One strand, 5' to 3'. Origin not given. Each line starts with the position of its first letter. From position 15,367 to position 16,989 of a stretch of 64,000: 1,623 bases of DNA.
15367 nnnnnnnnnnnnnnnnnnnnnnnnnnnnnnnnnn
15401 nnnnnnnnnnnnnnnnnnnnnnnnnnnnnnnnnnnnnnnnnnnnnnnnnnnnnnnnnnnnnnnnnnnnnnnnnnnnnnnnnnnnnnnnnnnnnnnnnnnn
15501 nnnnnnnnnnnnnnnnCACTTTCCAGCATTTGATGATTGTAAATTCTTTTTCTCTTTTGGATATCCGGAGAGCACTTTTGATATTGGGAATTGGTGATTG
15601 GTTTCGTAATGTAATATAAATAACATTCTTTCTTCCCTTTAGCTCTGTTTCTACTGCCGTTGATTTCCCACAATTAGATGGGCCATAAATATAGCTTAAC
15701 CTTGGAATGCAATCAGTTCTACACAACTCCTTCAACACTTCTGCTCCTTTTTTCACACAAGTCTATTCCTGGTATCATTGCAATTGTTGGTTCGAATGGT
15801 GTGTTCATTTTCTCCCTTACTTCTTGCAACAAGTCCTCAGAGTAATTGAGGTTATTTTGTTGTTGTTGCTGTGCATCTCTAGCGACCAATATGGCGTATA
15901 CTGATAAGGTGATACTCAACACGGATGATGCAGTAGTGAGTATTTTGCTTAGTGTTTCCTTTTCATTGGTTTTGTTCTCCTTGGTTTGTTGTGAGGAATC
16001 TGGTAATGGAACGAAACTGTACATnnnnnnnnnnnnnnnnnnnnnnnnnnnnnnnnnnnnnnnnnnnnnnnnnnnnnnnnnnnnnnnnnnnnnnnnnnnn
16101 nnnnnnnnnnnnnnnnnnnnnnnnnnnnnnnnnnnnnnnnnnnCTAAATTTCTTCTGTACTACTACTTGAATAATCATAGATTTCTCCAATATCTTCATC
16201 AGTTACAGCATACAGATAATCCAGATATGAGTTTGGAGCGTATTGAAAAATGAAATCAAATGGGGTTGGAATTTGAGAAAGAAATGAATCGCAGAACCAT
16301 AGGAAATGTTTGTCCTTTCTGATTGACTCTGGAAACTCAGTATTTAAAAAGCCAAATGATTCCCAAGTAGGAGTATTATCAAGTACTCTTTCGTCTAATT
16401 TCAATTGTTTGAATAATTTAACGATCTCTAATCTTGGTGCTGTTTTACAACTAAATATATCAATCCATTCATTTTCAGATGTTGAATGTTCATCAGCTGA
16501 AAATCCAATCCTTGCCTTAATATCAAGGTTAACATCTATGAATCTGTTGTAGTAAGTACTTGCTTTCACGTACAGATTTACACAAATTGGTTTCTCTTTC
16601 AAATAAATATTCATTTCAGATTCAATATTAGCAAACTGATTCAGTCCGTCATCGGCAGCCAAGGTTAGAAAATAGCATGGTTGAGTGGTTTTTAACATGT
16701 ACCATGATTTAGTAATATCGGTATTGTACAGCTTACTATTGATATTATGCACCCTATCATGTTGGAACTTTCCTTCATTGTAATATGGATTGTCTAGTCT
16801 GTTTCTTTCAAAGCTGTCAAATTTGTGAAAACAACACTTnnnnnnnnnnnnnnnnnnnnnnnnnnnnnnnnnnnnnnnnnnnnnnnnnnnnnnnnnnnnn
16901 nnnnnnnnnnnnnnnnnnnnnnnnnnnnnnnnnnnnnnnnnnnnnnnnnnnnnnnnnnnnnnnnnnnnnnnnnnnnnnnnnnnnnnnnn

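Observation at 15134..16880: Chain of adjacent ORFs offset by +1/-1 frames at homopolymer runs, either a decaying gene or sequencing frameshifts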

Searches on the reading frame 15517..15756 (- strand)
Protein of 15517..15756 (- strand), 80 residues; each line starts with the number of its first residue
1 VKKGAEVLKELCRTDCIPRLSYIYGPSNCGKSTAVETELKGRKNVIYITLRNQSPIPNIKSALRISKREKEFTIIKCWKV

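Call 6: search_protein_families(library=pfam, max_evalue=1, proteins=[window:15517-15756:-])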
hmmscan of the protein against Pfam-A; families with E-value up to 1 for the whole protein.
window:15517-15756:- (80 aa): 5 families
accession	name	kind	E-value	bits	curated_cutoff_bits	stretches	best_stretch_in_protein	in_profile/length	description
PF01637.24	ATPase_2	-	0.00035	20.9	33.2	1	19-62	21-68/225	ATPase domain predominantly from Archaea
PF13173.12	AAA_14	-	0.013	16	27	1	21-55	5-42/129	AAA domain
PF00910.28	RNA_helicase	-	0.039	14.9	21.5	1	22-37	2-17/105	RNA helicase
PF03215.21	Rad17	-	0.041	14.2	23.8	1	19-37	46-64/186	Rad17 P-loop domain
PF13401.12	AAA_22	-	0.065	14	27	1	20-54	7-45/130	AAA domain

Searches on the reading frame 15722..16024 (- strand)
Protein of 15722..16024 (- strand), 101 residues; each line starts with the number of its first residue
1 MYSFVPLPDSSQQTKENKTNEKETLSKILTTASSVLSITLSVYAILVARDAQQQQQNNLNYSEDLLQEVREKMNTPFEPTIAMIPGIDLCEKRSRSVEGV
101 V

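Call 53: list_cluster_members(proteins=[window:15722-16024:-, window:15137-15529:-, window:15137-15673:-, window:15137-15673:-, window:15517-15756:-, window:15517-15756:-, window:15722-16138:-, window:14955-15140:-, window:15952-16095:-, window:15137-15388:-])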
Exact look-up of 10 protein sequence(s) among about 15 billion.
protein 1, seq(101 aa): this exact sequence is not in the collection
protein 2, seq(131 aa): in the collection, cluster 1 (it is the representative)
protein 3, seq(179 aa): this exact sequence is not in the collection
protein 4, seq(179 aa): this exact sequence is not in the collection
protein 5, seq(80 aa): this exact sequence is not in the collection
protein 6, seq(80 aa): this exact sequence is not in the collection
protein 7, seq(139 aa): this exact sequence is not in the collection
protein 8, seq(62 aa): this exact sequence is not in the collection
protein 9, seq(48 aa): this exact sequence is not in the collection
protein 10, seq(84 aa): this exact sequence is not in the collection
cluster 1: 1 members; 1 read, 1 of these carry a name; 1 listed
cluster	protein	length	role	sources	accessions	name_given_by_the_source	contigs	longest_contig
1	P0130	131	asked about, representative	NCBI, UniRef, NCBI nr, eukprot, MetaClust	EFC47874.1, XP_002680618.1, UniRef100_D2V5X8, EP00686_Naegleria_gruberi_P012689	predicted protein [Naegleria gruberi] | Predicted protein n=1 Tax=Naegleria gruberi TaxID=5762 RepID=D2V5X8_NAEGR | uncharacterized protein NAEGRDRAFT_64238 [Naegleria gruberi]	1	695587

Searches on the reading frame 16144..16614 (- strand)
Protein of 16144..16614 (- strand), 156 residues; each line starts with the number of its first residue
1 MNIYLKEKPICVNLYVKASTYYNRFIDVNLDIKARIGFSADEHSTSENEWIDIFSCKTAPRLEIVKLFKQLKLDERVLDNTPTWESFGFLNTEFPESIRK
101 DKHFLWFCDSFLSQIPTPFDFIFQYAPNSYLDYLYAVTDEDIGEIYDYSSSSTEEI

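Call 49: find_encoding_contigs(protein=window:16144-16614:-, flank=10000, max_places=10)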
Protein window:16144-16614:- (156 aa): no gene with exactly this product is on record in the collection.

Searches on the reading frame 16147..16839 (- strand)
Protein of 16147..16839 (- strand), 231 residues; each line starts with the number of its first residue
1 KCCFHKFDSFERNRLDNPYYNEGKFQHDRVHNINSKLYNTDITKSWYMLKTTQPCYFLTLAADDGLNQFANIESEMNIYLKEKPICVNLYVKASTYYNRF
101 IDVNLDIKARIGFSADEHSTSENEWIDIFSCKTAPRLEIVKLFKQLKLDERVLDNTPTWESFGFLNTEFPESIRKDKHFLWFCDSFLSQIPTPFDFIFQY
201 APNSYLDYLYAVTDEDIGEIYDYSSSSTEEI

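Call 6: search_protein_families(library=pfam, max_evalue=1, proteins=[window:16147-16809:-])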
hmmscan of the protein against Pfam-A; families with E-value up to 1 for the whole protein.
window:16147-16809:- (221 aa): 0 families

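Call 47: search_protein_representatives(protein=window:16147-16839:-)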
Query: 231 residues. Proteins with E-value up to 0.001 (for the whole library): 5; up to 1e-10: 2; up to 1e-30: 1. The best 5 are listed.
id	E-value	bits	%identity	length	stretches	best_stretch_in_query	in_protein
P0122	1.5e-100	351.9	100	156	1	76-231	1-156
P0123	6.0e-12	62.0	27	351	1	3-218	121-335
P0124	4.8e-10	55.8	32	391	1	3-215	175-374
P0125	4.2e-04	36.3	27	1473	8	113-155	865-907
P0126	7.5e-04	35.5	21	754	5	177-218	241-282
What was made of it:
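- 16144..16880 (-): Gene 1, 3' part (B frame), ending at stop TAG 16146-16144. The sub-part 16144-16614 is annotated as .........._64239 / XP_002680619.1 (156 aa). Homologs end 16-17 residues after the aligned B region (call 47).
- Both align B to their C-terminal 215 residues (call 47).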

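Call 50: list_cluster_members(proteins=[P0122, P0123, P0124, P0121])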
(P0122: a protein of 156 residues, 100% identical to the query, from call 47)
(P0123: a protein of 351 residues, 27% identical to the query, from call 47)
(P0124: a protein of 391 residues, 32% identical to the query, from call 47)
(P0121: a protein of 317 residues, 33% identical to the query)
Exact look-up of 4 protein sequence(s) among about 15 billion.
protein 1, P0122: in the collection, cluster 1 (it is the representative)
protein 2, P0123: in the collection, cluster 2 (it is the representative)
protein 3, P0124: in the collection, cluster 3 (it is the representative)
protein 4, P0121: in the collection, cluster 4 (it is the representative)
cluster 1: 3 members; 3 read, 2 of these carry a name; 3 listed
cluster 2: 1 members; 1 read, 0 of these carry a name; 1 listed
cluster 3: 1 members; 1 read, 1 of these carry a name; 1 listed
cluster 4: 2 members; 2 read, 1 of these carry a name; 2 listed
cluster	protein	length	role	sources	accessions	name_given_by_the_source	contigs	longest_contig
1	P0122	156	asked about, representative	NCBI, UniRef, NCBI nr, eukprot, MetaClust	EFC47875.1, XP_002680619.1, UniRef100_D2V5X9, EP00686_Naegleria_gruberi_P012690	predicted protein [Naegleria gruberi] | Predicted protein n=1 Tax=Naegleria gruberi TaxID=5762 RepID=D2V5X9_NAEGR | uncharacterized protein NAEGRDRAFT_64239 [Naegleria gruberi]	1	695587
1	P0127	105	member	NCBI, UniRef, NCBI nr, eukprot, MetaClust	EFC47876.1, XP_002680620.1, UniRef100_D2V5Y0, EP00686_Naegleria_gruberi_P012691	predicted protein [Naegleria gruberi] | Predicted protein n=1 Tax=Naegleria gruberi TaxID=5762 RepID=D2V5Y0_NAEGR | uncharacterized protein NAEGRDRAFT_64240 [Naegleria gruberi]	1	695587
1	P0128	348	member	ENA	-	-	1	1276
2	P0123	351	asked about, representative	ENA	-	-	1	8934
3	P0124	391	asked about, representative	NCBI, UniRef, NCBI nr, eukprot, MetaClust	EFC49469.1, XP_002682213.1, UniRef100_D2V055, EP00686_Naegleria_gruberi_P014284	hypothetical protein NAEGRDRAFT_78004 [Naegleria gruberi] | Uncharacterized protein n=1 Tax=Naegleria gruberi TaxID=5762 RepID=D2V055_NAEGR | uncharacterized protein NAEGRDRAFT_78004 [Naegleria gruberi]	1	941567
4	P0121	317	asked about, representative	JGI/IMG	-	hypothetical protein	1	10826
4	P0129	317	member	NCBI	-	-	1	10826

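Call 52: find_encoding_contigs(protein=P0128, flank=10000, max_places=10)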
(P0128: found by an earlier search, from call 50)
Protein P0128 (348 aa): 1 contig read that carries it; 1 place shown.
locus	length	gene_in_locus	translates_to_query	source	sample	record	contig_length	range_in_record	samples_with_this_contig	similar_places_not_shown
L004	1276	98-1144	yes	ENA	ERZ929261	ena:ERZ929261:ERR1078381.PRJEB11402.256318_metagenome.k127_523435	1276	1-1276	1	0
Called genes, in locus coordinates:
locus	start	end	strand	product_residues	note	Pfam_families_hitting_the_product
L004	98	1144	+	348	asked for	-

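Call 57: find_encoding_contigs(protein=P0124, flank=6000, max_places=3)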
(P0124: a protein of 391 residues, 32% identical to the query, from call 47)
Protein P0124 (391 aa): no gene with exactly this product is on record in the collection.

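Call 58: find_encoding_contigs(protein=P0123, flank=9000, max_places=3)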
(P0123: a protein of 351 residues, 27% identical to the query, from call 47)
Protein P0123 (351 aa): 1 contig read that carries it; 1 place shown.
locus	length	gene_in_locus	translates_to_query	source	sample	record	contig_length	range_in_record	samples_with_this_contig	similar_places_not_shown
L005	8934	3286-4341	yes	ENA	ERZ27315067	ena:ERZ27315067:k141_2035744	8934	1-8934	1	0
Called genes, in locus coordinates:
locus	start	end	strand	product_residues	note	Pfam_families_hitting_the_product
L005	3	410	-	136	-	?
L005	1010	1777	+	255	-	PF00109:ketoacyl-synt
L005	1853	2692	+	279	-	PF00109:ketoacyl-synt, PF02801:Ketoacyl-synt_C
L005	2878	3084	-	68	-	-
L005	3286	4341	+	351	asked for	-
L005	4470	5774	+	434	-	PF24758:LRR_At5g56370 (faint), PF13516:LRR_6 (faint), PF13855:LRR_8 (weak)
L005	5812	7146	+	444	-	PF01357:Expansin_C (faint)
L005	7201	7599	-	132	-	PF02661:Fic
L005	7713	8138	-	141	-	-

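Call 66: search_protein_families(library=pfam, max_evalue=1, proteins=[P0128, P0123, P0124])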
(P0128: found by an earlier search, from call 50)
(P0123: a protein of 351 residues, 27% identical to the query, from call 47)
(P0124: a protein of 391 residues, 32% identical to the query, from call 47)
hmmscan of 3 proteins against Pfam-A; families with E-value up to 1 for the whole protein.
P0128 (348 aa): 0 families

P0123 (351 aa): 0 families

P0124 (391 aa): 0 families
